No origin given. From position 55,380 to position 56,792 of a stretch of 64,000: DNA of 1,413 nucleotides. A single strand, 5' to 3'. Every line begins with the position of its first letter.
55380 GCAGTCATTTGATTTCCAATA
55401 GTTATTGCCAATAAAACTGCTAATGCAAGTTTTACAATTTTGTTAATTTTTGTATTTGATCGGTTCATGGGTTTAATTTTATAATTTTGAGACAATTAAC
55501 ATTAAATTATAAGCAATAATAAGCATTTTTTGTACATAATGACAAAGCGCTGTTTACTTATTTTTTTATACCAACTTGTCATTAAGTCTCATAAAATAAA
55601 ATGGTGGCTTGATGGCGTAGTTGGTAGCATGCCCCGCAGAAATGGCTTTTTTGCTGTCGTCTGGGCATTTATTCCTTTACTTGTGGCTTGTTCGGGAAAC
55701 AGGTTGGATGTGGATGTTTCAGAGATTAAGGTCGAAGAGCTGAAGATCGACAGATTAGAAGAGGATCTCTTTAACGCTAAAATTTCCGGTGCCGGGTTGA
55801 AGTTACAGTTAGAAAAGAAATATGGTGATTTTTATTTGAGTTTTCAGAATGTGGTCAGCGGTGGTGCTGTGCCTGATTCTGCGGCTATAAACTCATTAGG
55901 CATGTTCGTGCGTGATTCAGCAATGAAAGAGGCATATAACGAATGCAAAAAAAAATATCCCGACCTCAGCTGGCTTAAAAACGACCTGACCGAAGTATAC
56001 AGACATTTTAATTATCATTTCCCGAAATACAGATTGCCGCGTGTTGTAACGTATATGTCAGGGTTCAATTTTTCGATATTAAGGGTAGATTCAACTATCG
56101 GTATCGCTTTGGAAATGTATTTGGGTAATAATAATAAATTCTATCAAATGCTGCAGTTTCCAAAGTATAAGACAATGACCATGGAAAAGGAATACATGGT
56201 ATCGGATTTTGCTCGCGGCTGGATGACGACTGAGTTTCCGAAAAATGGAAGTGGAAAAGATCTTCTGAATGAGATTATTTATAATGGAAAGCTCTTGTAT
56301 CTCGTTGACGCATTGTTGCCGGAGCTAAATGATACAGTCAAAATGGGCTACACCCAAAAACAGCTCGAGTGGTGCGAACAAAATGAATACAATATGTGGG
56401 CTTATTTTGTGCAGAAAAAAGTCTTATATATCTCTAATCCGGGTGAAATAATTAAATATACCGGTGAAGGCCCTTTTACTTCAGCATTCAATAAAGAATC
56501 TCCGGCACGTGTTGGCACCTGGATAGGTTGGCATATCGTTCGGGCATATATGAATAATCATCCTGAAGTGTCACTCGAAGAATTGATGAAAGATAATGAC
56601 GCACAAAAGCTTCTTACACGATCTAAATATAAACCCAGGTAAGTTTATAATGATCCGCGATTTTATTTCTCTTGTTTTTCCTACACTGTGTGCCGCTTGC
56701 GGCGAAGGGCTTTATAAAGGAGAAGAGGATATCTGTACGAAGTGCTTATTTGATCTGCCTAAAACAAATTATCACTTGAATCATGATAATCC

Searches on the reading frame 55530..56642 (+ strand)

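Call 47: search_protein_families(library=pfam, proteins=[window:55530-56642:+], max_evalue=0.001)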
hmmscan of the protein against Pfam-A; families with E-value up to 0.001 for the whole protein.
window:55530-56642:+ (370 aa): 1 family
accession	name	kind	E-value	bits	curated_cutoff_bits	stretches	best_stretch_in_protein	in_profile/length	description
PF25594.1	GldB_lipo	-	2.5e-104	349.7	27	1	57-369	2-309/309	Gliding motility protein GldB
